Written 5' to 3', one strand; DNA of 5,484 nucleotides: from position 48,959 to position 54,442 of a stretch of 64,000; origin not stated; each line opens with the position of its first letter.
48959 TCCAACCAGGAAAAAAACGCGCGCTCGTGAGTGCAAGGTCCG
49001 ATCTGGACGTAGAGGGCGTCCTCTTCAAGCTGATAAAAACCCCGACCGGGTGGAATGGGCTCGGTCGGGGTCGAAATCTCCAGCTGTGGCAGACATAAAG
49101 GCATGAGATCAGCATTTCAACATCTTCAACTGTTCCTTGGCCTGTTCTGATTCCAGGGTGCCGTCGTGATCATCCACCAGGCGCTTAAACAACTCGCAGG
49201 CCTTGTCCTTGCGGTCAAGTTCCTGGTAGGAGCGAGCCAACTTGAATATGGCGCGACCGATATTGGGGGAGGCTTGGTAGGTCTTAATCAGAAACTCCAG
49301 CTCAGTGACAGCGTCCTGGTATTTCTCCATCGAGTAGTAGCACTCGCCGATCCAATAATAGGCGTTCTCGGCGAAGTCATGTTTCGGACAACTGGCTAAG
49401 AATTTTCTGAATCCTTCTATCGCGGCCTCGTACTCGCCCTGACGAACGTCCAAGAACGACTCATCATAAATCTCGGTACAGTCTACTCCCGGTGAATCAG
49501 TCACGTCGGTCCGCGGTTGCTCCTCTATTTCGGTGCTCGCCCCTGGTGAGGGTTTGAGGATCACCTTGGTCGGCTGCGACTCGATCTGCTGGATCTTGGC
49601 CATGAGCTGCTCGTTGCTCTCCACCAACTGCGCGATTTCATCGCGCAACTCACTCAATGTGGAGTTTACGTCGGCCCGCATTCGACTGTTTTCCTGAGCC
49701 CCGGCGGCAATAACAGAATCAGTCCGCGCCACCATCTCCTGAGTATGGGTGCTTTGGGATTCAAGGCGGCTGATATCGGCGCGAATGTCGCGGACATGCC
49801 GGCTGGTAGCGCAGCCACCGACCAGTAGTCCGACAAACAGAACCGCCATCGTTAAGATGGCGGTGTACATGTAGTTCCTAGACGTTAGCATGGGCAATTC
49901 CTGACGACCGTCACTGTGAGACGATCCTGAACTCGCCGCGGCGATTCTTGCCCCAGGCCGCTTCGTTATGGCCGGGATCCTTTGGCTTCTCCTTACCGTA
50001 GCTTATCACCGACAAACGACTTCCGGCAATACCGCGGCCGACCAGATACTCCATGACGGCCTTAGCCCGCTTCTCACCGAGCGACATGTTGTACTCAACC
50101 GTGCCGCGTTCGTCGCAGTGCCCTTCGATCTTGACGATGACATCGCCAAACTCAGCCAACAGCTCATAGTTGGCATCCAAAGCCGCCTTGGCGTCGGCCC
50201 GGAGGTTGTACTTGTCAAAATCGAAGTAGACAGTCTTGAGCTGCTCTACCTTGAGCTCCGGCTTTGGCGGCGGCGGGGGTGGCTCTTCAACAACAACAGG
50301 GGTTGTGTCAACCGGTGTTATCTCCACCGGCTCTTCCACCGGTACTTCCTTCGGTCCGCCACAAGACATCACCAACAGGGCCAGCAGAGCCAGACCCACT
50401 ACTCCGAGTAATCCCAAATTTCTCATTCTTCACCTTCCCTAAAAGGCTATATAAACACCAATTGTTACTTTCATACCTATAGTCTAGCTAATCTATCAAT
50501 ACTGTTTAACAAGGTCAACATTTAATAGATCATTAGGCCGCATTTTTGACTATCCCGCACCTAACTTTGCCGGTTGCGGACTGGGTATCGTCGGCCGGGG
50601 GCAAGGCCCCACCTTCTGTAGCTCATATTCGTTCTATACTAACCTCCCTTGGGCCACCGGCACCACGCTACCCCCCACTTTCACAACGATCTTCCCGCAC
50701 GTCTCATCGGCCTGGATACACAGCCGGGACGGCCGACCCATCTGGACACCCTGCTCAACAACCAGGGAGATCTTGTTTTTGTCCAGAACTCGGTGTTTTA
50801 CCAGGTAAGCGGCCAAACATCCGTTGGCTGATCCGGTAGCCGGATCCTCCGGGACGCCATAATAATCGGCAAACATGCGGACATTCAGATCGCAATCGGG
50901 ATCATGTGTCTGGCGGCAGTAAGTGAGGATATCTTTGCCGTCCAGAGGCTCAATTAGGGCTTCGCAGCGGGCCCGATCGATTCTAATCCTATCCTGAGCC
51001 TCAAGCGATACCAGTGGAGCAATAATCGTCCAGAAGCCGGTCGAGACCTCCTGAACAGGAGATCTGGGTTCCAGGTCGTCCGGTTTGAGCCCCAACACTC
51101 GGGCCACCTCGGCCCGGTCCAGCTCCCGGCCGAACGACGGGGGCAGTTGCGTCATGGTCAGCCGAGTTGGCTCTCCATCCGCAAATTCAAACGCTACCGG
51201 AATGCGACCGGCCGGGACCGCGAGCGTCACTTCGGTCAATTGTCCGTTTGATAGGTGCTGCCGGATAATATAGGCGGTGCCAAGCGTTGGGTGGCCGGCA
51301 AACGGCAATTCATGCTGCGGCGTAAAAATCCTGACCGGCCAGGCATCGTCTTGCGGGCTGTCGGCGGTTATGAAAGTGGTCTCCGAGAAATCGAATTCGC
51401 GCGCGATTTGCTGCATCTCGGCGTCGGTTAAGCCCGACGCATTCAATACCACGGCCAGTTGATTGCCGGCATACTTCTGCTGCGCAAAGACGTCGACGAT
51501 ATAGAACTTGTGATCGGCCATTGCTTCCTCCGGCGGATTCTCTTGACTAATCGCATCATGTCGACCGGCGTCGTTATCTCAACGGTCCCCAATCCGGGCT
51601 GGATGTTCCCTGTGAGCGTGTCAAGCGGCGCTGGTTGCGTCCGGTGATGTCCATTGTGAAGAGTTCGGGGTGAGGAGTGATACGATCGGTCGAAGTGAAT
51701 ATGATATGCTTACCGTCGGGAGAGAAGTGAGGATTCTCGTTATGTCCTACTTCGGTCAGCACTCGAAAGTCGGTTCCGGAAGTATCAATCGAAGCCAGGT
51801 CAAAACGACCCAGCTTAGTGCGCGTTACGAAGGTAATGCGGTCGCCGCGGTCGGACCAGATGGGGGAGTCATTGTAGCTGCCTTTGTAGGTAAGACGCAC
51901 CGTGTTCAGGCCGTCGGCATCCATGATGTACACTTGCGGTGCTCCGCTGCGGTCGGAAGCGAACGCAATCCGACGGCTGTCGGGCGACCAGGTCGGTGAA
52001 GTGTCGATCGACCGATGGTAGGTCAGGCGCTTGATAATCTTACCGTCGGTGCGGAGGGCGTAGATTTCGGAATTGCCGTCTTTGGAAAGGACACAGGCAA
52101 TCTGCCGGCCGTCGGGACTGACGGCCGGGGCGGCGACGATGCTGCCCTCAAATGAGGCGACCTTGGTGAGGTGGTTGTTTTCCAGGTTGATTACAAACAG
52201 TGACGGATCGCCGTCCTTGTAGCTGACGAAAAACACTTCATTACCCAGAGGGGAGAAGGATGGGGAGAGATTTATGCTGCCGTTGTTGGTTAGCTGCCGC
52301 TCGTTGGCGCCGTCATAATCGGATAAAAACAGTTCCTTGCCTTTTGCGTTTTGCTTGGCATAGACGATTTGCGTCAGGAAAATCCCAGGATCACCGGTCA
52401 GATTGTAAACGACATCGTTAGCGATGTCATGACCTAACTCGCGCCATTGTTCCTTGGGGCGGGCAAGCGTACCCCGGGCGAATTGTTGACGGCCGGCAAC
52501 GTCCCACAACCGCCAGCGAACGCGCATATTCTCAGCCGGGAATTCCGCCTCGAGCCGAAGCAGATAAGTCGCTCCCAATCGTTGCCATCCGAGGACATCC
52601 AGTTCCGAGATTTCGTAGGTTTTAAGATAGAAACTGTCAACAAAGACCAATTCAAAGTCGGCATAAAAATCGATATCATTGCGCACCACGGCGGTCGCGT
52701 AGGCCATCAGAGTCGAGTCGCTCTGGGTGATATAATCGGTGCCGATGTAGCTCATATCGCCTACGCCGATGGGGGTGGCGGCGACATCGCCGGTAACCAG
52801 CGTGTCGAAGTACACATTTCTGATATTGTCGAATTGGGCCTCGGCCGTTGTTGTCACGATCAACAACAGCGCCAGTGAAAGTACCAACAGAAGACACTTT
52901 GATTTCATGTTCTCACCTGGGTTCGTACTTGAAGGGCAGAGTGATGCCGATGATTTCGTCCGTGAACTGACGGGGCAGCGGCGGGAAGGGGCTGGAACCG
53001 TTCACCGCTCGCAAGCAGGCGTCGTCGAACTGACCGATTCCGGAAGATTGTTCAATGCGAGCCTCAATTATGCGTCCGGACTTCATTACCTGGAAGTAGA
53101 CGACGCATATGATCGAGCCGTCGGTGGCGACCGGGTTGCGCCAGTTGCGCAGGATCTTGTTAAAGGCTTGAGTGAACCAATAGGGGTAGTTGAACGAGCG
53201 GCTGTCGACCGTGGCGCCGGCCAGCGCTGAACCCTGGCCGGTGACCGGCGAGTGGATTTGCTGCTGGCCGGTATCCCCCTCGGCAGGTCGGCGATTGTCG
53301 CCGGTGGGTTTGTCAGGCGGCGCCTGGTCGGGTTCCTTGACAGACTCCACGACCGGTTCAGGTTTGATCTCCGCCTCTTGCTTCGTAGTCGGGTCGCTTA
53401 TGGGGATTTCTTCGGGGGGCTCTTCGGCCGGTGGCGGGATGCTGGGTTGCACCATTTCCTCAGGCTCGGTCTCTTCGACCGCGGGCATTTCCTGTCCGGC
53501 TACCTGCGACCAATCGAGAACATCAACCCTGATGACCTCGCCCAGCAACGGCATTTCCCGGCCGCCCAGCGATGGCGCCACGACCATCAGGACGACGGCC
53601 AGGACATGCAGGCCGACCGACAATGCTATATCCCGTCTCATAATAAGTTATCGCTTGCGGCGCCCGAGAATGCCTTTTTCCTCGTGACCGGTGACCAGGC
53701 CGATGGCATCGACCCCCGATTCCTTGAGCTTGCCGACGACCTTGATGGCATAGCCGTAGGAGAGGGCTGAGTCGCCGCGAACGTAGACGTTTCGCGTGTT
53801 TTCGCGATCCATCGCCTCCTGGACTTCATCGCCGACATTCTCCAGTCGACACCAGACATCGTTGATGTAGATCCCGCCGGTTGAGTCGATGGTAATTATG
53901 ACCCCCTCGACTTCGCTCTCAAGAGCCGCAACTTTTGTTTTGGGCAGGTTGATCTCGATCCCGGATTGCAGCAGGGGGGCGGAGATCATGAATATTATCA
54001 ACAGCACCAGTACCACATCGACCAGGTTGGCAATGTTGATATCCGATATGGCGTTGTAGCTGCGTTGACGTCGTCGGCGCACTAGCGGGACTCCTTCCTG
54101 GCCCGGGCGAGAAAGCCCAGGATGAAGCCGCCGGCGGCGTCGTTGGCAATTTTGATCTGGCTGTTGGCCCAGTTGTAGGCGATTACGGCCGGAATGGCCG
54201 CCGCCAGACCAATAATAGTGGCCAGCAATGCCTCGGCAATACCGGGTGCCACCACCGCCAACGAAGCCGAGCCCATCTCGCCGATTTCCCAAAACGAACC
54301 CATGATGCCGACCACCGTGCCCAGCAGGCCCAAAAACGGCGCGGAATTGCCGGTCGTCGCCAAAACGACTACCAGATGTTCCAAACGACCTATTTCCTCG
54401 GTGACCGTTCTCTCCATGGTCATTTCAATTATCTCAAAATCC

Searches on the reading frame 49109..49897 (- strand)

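Call 48: search_protein_families(library=pfam, proteins=[window:49109-49897:-], max_evalue=0.00001)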
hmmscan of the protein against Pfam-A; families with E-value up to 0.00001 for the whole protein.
window:49109-49897:- (262 aa): 7 families
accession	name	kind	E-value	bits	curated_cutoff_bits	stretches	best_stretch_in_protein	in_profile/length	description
PF13174.12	TPR_6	-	2.2e-15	56.6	26.3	0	216-244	2-30/33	Tetratricopeptide repeat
PF07719.23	TPR_2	-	2.4e-09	37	27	0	179-200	3-24/34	Tetratricopeptide repeat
PF13424.12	TPR_12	-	5.4e-08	33.4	30.1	0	177-240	3-71/77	Tetratricopeptide repeat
PF13181.12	TPR_8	-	8.7e-08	32.2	25.7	0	215-241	2-28/34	Tetratricopeptide repeat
PF12895.13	ANAPC3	-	3.6e-07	30.8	27.2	0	152-201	35-80/82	Anaphase-promoting complex, cyclosome, subunit 3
PF13428.12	TPR_14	-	4.5e-07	30.3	23.5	0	151-175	12-36/44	Tetratricopeptide repeat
PF13525.12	YfiO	-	7.7e-07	29.5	25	1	140-229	5-94/203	Outer membrane lipoprotein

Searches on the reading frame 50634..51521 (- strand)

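Call 48: search_protein_families(library=pfam, proteins=[window:50634-51521:-], max_evalue=0.00001)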
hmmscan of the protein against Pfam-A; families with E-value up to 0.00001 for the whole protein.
window:50634-51521:- (295 aa): 1 family
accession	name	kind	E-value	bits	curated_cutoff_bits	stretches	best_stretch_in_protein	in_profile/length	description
PF02567.21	PhzC-PhzF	-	9.7e-64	216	27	1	9-292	1-281/281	Phenazine biosynthesis-like protein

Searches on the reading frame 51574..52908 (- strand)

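Call 48: search_protein_families(library=pfam, proteins=[window:51574-52908:-], max_evalue=0.00001)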
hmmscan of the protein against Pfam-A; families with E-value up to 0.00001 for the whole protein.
window:51574-52908:- (444 aa): 6 families
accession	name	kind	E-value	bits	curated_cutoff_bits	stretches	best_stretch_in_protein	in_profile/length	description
PF07676.18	PD40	-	3e-35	119.8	20.9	1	293-328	2-38/38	WD40-like Beta Propeller Repeat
PF13570.13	Beta-prop_ACSF4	-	2.7e-07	30.7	133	1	196-365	77-236/329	Beta-alanine-activating enzyme, beta-propeller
PF04052.18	TolB_N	-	4.7e-07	30.3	22.4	1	44-142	12-105/106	TolB amino-terminal domain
PF14583.12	Pectate_lyase22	-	6e-07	29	30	0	358-409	321-372/386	Oligogalacturonate lyase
PF00930.27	DPPIV_N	-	8.6e-07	28.4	22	0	281-343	26-82/354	Dipeptidyl peptidase IV (DPP IV) N-terminal region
PF25174.1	Beta-prop_THOC3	-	2.9e-06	26.9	305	0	235-410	24-194/272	THOC3 beta-propeller domain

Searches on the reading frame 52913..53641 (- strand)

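Call 71: search_protein_families(library=pfam, proteins=[window:52913-53641:-], max_evalue=0.00001)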
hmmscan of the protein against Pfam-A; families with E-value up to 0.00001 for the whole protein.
window:52913-53641:- (242 aa): 2 families
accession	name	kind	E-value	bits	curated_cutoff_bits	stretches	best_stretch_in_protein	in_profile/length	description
PF13103.11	TonB_2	-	3.5e-13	49.9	22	1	155-233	4-83/85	TonB C terminal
PF03544.19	TonB_C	-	3.1e-06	28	24.6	1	179-240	18-78/79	Gram-negative bacterial TonB protein C-terminal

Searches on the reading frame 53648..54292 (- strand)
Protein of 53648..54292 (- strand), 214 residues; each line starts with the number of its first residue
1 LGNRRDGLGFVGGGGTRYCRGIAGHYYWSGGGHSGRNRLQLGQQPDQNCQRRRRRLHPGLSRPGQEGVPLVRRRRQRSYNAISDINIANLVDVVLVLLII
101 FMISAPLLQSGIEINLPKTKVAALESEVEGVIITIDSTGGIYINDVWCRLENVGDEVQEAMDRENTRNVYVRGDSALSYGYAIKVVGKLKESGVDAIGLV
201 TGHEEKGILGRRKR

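Call 71: search_protein_families(library=pfam, proteins=[window:53648-54292:-], max_evalue=0.00001)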
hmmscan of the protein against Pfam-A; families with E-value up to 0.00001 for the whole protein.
window:53648-54292:- (214 aa): 1 family
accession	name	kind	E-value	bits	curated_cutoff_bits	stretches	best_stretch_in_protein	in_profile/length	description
PF02472.21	ExbD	-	1.3e-22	80.7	25.4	1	83-202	6-126/128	Biopolymer transport protein ExbD/TolR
